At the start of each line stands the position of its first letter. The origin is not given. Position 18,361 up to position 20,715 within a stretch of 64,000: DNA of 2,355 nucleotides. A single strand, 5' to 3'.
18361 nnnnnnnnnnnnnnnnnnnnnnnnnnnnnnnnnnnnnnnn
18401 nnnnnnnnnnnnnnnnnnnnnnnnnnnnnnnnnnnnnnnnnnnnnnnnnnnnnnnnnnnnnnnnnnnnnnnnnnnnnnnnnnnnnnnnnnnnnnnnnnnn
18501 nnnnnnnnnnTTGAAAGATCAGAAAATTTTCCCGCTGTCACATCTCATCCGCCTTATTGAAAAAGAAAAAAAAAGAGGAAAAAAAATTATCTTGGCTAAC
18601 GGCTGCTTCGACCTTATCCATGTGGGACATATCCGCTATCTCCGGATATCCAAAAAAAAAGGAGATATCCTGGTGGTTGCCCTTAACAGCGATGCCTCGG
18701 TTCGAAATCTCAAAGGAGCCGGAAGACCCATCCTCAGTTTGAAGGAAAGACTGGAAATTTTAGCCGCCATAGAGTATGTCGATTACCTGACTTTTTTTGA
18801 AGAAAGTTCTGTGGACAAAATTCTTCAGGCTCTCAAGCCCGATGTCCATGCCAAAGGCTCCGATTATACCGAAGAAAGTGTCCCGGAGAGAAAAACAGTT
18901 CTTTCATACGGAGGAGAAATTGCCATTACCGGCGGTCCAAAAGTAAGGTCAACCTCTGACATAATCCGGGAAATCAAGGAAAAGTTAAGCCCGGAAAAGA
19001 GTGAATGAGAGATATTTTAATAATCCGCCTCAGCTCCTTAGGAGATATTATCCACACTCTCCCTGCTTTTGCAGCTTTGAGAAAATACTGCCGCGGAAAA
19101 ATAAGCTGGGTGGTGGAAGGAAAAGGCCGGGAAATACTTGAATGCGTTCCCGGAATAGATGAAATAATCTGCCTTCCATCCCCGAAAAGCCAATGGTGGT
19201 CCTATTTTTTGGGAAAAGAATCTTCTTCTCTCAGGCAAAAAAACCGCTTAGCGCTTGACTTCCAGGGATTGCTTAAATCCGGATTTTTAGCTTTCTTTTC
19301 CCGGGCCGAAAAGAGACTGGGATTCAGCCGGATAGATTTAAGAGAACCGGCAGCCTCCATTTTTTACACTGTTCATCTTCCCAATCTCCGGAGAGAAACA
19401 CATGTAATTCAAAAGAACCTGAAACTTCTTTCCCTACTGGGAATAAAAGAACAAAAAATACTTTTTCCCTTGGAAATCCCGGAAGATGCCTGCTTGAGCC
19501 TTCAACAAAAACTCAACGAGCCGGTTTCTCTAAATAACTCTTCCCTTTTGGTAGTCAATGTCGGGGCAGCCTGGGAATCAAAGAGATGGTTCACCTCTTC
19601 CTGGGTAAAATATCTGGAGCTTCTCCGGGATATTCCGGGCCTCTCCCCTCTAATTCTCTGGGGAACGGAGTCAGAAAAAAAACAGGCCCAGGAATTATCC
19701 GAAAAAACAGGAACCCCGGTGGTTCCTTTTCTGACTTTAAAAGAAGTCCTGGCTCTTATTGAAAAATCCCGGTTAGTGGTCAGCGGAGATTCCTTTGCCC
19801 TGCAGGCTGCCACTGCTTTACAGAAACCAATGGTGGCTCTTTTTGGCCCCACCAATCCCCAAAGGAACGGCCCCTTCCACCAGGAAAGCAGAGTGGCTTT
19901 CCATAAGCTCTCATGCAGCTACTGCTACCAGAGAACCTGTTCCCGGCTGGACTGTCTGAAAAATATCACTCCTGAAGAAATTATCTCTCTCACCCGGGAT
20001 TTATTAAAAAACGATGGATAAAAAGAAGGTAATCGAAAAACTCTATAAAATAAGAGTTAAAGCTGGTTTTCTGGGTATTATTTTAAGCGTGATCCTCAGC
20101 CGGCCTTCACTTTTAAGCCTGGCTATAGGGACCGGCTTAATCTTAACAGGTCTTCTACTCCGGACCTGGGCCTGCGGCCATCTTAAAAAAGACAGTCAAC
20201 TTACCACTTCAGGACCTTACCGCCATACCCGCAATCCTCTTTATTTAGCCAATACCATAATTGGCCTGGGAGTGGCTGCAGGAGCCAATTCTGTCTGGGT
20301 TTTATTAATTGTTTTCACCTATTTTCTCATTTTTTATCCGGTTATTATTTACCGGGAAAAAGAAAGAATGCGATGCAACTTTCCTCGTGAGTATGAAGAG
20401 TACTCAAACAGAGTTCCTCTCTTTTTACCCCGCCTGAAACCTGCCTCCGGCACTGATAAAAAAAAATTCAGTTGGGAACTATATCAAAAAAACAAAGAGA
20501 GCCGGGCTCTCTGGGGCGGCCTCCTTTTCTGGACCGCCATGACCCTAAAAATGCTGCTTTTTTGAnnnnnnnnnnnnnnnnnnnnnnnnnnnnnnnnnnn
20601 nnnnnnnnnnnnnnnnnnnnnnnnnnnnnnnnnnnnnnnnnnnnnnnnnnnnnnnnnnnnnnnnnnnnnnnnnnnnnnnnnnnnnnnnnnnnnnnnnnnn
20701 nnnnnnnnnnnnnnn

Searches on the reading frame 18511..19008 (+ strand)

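Call 72: search_protein_families(library=pfam, proteins=[window:18511-19008:+], max_evalue=0.001)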
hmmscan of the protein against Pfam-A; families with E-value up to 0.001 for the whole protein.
window:18511-19008:+ (165 aa): 1 family
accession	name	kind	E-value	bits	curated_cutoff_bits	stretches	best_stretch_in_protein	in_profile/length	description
PF01467.32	CTP_transf_like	-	1.1e-18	68.2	21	1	28-123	1-94/133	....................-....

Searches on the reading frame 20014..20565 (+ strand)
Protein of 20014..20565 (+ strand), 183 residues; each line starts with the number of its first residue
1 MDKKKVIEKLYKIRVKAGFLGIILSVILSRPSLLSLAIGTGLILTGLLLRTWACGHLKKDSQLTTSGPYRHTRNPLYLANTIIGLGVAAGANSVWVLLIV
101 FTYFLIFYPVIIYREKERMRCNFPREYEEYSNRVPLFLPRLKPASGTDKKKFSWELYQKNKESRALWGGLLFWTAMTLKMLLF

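Call 72: search_protein_families(library=pfam, proteins=[window:20014-20565:+], max_evalue=0.001)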
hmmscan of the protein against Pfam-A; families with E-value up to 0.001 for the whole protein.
window:20014-20565:+ (183 aa): 3 families
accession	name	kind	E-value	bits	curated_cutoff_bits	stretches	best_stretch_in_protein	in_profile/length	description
PF04191.18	PEMT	-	3.5e-12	47.1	25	1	51-123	28-102/105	Phospholipid methyltransferase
PF04140.19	ICMT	-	3e-05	24.8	24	1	58-119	30-93/95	Isoprenylcysteine carboxyl methyltransferase (ICMT) family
PF01222.22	ERG4_ERG24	-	0.00031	20.1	27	1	58-136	346-425/432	Ergosterol biosynthesis ERG4/ERG24 family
